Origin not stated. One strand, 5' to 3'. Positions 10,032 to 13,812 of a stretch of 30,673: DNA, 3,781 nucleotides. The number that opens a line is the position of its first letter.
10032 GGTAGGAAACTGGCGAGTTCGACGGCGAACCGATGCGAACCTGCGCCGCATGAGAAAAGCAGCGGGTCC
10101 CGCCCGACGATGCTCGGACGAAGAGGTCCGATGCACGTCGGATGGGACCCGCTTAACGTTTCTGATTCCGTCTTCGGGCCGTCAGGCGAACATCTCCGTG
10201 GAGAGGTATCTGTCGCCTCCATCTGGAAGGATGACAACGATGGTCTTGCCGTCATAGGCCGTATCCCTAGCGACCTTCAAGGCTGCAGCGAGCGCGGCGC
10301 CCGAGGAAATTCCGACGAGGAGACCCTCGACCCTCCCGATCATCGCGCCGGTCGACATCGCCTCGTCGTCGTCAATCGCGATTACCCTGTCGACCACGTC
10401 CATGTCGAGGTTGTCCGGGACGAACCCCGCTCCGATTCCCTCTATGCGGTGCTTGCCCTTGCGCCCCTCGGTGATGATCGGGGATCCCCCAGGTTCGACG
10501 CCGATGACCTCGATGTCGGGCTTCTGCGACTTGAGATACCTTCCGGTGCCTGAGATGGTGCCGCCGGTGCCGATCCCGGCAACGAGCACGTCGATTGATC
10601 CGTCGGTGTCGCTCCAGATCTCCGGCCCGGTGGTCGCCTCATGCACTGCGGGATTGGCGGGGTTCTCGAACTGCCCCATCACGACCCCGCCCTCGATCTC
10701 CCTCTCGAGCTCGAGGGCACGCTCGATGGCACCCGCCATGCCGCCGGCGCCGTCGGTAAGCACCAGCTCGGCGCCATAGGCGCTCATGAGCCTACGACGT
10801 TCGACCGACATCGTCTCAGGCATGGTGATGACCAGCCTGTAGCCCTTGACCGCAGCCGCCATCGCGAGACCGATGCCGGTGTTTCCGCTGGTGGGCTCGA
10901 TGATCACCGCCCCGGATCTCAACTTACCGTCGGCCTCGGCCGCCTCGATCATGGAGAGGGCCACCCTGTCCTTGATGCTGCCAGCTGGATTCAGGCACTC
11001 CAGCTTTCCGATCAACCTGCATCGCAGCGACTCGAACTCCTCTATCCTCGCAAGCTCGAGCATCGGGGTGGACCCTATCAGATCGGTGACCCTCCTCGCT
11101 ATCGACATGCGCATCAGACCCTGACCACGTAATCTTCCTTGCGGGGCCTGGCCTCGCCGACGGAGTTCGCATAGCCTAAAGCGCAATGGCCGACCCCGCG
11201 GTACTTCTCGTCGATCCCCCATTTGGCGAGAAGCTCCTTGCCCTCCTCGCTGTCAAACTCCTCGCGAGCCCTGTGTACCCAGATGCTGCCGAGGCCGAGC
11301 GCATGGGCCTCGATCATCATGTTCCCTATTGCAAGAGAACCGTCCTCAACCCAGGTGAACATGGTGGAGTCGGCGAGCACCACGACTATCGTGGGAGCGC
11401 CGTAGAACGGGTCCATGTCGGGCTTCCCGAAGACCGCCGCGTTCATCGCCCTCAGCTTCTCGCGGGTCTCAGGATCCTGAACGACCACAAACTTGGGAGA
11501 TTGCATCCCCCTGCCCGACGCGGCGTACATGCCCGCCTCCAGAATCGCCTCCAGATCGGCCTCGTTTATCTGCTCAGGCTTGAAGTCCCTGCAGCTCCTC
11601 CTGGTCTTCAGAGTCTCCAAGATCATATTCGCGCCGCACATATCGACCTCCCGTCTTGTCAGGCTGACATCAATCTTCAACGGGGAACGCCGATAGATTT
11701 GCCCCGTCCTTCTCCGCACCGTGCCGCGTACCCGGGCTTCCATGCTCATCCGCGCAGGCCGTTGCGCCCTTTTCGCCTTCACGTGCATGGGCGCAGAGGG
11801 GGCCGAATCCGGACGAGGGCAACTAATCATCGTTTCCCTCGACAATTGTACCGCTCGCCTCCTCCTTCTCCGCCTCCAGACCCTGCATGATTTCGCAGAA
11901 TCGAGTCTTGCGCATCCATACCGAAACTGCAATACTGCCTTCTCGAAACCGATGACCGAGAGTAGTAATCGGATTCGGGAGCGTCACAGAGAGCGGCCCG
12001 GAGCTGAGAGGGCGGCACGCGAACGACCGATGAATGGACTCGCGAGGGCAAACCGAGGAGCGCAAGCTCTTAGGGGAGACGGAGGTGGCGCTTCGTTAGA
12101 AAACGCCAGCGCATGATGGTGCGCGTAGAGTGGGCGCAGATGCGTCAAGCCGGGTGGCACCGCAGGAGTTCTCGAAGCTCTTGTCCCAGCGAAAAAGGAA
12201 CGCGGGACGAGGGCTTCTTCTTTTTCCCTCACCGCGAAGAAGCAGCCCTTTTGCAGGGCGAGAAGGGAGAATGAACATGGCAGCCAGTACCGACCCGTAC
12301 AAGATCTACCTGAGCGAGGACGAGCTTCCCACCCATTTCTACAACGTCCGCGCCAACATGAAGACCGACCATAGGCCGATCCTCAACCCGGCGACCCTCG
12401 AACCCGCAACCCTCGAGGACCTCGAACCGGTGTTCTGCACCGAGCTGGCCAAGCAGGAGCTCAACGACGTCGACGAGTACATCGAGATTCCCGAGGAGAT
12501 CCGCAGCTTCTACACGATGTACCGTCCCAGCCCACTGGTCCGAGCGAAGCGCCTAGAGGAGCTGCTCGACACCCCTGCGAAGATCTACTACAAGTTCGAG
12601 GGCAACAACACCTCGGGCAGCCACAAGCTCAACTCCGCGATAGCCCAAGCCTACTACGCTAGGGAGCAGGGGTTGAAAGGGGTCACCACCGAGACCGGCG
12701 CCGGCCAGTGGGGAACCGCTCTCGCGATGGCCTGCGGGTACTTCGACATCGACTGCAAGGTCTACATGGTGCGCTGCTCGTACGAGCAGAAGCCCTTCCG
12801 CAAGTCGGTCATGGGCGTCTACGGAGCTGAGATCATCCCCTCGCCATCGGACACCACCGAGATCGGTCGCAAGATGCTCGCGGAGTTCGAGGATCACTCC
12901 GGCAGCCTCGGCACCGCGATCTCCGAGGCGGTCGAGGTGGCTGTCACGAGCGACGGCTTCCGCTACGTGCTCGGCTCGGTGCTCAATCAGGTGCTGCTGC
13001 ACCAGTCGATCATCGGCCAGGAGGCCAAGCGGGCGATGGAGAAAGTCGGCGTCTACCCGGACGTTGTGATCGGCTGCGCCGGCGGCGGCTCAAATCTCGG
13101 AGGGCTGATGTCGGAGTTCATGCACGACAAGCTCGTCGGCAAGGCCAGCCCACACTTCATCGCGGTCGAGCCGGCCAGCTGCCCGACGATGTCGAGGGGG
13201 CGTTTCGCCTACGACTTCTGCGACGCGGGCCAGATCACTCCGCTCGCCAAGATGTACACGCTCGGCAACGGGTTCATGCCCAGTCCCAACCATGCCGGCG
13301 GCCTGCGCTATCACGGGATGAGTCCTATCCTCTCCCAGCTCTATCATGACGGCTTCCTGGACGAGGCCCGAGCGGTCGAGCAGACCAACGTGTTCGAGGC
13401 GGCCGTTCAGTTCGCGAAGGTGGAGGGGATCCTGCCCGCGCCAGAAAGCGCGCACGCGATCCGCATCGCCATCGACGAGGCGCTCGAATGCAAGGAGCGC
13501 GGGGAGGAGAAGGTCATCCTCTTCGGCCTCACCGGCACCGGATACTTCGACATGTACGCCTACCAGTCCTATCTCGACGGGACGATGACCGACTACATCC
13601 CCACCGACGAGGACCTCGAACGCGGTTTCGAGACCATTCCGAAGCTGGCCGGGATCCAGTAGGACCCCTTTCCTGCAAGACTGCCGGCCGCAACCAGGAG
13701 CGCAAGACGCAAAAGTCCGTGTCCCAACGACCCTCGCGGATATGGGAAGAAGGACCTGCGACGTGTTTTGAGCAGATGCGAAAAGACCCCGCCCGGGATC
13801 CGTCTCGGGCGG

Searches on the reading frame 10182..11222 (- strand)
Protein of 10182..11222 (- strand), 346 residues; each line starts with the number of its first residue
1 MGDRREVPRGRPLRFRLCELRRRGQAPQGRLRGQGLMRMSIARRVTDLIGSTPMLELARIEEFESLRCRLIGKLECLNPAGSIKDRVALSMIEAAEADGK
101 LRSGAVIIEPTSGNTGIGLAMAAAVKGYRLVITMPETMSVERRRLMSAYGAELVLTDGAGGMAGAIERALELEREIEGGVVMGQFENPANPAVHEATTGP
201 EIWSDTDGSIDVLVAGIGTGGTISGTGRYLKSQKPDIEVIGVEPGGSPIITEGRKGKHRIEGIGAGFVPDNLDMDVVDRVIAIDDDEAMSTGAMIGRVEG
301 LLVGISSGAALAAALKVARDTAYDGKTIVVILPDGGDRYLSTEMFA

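Call 11: search_protein_families(library=pfam, proteins=[window:10182-11222:-])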
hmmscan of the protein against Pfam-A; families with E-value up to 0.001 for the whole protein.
window:10182-11222:- (346 aa): 1 family
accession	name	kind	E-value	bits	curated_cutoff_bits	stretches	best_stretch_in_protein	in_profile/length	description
PF00291.31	PALP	-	1.6e-77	261.2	35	1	45-334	1-295/295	Pyridoxal-phosphate dependent enzyme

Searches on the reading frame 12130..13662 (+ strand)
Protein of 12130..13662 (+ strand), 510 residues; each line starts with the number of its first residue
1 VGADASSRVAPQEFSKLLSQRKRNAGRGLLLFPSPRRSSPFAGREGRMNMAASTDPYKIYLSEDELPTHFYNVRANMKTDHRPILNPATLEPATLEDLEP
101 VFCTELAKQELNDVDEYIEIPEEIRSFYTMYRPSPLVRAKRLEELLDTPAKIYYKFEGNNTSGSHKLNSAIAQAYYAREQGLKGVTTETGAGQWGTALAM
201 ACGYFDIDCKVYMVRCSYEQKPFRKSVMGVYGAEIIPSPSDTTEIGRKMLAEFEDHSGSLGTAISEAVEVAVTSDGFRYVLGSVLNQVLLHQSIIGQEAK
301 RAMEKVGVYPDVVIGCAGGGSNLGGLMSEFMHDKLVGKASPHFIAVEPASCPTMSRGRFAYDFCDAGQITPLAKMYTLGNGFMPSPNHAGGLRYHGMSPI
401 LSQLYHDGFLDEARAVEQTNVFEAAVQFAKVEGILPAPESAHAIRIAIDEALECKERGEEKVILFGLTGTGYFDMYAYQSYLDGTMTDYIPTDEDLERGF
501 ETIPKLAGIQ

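Call 11: search_protein_families(library=pfam, proteins=[window:12130-13662:+])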
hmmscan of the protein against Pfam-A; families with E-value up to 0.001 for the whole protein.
window:12130-13662:+ (510 aa): 1 family
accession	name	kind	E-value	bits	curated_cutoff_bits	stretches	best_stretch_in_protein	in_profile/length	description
PF00291.31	PALP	-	1.1e-40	140.2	35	1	131-469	5-295/295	Pyridoxal-phosphate dependent enzyme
